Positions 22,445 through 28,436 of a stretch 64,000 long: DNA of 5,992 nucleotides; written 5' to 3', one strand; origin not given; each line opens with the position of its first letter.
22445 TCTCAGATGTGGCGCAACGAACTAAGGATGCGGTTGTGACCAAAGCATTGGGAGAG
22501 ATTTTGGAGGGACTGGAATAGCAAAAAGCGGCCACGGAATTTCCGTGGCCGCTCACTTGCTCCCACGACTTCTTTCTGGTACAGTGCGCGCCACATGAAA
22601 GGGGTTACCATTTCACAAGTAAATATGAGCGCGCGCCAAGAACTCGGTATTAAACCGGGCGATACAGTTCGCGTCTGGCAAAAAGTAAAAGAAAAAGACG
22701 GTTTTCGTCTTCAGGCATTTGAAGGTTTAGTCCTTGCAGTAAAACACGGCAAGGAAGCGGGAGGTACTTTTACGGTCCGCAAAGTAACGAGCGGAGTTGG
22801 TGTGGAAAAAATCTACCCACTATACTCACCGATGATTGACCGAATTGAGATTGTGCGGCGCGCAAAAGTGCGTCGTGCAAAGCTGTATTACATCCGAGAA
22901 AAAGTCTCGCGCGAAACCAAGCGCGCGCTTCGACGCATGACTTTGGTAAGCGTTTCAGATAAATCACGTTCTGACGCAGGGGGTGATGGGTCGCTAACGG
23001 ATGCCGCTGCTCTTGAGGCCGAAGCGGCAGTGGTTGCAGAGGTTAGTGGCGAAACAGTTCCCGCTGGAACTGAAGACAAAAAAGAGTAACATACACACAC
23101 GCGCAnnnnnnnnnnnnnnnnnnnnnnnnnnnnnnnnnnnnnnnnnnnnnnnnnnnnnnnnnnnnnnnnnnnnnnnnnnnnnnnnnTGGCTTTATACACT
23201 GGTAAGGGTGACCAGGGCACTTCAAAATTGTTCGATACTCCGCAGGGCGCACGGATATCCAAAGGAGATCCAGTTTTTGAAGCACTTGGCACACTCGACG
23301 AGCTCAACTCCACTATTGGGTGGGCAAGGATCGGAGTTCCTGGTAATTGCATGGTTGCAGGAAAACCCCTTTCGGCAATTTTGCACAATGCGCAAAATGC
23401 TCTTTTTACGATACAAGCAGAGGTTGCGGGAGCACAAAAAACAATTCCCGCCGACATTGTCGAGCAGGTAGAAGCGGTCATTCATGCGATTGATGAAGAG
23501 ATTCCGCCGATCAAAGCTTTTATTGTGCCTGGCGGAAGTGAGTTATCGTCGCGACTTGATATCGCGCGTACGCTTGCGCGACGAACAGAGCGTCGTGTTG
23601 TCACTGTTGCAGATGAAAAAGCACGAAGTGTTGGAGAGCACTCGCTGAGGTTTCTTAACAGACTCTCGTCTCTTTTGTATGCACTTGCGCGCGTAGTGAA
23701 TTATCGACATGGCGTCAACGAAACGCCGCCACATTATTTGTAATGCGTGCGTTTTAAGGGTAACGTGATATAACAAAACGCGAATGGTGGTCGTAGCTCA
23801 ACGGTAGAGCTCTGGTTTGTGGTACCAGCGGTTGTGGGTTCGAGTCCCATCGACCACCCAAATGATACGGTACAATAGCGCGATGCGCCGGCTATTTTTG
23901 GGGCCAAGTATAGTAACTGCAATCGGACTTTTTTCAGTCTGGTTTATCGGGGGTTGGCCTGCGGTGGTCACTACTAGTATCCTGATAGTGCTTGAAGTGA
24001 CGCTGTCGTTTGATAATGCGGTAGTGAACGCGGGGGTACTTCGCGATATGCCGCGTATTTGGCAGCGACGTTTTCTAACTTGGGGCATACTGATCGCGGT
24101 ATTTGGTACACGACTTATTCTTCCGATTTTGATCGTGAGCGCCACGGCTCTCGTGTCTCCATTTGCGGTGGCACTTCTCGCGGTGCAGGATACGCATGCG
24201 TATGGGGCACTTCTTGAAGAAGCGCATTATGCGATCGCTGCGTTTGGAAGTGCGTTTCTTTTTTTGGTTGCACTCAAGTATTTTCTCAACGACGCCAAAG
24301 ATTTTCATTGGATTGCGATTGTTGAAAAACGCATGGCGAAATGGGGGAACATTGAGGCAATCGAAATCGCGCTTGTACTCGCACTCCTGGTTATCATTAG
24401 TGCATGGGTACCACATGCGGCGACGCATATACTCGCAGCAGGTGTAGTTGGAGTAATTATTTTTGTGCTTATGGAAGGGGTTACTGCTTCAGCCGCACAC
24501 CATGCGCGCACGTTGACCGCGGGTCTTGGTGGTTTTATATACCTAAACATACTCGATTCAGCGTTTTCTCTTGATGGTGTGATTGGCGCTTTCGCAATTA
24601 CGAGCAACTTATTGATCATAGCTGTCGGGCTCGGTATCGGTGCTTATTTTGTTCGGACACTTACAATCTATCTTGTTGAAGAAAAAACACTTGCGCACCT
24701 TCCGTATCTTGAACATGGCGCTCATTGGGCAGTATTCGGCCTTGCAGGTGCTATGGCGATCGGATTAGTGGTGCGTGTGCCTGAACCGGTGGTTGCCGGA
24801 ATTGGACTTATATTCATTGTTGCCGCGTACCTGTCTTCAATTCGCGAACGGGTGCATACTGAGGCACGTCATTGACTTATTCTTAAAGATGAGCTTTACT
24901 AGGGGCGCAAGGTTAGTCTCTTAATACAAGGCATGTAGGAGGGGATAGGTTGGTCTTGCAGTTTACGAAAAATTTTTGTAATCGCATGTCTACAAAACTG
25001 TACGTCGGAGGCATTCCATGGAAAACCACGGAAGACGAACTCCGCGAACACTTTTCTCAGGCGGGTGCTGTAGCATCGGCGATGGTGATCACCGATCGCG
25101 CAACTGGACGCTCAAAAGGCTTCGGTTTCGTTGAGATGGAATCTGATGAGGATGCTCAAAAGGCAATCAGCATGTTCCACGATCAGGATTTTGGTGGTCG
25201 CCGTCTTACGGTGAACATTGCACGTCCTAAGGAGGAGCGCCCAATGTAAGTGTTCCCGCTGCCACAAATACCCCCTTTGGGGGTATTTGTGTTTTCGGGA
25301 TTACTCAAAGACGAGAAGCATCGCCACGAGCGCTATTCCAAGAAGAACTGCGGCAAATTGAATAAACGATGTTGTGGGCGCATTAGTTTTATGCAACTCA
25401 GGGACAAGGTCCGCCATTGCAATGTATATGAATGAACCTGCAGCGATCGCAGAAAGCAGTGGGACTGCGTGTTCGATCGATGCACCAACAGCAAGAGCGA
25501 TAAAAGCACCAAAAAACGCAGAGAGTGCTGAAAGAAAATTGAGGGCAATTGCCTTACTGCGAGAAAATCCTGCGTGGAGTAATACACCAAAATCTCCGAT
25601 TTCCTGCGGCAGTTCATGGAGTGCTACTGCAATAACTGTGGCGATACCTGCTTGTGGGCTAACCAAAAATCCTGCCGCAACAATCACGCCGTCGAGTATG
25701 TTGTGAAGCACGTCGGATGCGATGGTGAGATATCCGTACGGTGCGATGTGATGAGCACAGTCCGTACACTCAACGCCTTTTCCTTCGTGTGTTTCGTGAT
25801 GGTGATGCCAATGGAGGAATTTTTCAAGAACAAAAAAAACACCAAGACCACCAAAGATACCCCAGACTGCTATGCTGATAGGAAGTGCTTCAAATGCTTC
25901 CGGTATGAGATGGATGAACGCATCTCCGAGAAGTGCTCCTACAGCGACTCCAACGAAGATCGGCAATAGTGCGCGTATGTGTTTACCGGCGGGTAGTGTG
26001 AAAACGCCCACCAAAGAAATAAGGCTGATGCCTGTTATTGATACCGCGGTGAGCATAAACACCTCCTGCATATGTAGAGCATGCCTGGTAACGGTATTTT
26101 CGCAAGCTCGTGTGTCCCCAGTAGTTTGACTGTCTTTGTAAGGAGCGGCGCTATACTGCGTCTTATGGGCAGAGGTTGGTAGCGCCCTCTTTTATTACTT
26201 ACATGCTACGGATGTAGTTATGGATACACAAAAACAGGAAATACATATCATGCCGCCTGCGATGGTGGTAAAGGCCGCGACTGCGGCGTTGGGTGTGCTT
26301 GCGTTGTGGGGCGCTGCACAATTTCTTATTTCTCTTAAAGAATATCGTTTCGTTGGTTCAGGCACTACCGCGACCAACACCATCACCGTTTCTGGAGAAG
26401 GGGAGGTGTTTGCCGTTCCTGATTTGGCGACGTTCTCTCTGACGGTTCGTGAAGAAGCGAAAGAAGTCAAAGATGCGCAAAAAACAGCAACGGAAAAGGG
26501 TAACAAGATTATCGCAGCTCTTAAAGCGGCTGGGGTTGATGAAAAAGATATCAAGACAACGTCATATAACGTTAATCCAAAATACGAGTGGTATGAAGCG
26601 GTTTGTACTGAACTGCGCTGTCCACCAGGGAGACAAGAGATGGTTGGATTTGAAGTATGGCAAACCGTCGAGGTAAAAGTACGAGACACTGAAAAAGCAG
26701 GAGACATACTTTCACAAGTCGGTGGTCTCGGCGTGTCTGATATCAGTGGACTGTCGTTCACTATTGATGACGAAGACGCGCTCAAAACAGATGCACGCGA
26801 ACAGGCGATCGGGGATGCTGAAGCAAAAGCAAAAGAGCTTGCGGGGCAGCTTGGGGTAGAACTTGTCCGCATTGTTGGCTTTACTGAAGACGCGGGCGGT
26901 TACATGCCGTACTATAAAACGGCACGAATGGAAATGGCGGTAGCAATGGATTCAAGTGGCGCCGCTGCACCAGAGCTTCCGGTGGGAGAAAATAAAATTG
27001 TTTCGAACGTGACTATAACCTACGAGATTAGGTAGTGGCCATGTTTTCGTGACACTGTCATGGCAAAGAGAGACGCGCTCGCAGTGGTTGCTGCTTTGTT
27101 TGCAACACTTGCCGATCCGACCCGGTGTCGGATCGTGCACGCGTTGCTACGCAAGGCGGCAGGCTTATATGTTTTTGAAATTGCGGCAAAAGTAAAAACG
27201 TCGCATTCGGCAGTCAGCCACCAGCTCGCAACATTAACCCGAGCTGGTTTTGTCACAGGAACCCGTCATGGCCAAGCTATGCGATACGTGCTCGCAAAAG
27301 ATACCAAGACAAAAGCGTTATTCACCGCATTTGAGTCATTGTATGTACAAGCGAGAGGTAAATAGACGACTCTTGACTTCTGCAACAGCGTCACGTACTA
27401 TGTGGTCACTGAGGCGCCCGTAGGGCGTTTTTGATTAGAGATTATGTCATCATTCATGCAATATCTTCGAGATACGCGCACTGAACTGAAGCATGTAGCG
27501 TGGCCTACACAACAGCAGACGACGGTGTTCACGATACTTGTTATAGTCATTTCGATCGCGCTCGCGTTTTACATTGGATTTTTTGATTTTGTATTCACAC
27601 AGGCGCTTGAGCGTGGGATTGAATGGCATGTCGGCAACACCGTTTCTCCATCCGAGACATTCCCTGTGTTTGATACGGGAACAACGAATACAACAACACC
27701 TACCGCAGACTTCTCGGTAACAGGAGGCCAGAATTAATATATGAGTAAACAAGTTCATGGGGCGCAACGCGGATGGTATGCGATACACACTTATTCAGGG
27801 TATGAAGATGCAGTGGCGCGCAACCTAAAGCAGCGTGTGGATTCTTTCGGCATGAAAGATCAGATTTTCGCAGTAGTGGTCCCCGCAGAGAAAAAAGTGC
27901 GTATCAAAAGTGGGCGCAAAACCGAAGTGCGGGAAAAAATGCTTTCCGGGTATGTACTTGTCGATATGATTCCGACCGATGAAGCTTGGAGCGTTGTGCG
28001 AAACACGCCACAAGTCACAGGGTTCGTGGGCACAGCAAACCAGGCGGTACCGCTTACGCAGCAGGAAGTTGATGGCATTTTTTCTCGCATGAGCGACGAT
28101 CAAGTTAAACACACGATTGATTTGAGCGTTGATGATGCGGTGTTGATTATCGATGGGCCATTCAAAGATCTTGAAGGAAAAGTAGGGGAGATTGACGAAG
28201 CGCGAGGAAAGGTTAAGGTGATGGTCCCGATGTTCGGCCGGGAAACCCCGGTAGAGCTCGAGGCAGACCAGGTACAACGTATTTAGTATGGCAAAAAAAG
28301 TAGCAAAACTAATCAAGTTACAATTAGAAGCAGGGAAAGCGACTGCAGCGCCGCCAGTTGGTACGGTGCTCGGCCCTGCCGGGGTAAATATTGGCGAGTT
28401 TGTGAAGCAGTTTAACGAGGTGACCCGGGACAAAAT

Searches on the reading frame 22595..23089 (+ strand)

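Call 11: search_protein_families(library=pfam, proteins=[window:22595-23089:+], max_evalue=0.01)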
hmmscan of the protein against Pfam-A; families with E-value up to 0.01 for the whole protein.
window:22595-23089:+ (164 aa): 1 family
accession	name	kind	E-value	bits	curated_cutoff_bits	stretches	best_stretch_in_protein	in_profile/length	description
PF01245.26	Ribosomal_L19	-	2.3e-32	111.7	22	1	17-109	16-107/111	Ribosomal protein L19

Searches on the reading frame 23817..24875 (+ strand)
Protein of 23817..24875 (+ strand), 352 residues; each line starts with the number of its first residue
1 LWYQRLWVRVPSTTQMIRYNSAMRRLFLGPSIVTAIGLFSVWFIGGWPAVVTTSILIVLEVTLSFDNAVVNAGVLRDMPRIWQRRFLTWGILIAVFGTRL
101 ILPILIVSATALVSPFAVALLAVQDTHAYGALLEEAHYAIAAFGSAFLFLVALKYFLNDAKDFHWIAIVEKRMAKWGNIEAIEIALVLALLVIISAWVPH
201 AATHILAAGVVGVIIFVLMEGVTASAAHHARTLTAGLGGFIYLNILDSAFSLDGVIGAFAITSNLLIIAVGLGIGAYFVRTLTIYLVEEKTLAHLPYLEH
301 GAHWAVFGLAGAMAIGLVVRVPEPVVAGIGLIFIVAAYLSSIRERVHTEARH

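Call 11: search_protein_families(library=pfam, proteins=[window:23817-24875:+], max_evalue=0.01)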
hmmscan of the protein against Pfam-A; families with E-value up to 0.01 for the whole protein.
window:23817-24875:+ (352 aa): 2 families
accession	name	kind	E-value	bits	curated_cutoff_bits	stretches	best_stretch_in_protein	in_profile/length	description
PF04332.21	DUF475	-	1.6e-88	297.8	27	1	65-344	1-289/293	Protein of unknown function (DUF475)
PF03741.22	TerC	-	3.9e-15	56.5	27.8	1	56-315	3-176/178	Integral membrane protein TerC family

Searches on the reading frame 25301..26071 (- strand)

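Call 11: search_protein_families(library=pfam, proteins=[window:25301-26071:-], max_evalue=0.01)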
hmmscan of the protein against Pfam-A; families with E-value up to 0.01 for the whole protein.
window:25301-26071:- (256 aa): 1 family
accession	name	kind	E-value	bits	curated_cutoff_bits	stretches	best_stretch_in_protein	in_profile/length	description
PF02535.28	Zip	-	5.3e-44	151.2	35.1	2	89-252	154-322/323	ZIP Zinc transporter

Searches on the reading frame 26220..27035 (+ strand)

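Call 11: search_protein_families(library=pfam, proteins=[window:26220-27035:+], max_evalue=0.01)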
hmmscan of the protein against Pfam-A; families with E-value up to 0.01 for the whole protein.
window:26220-27035:+ (271 aa): 1 family
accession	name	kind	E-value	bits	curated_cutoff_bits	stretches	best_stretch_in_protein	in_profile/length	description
PF04402.19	SIMPL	-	1.5e-52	179.3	25.2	1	55-268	1-205/205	Protein of unknown function (DUF541)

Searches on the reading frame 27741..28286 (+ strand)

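Call 11: search_protein_families(library=pfam, proteins=[window:27741-28286:+], max_evalue=0.01)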
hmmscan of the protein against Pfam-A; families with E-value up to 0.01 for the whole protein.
window:27741-28286:+ (181 aa): 3 families
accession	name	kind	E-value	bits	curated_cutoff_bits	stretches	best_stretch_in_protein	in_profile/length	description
PF02357.24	NusG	-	3.7e-26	91.9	22.2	1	12-113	3-92/93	Transcription termination factor nusG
PF00467.35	KOW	-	6.7e-06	26.2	22.3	1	130-160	1-31/32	KOW motif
PF23284.2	KOW2_Spt5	-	0.0038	17.5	28.9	1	132-179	3-48/50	Transcription elongation factor SPT5, second KOW domain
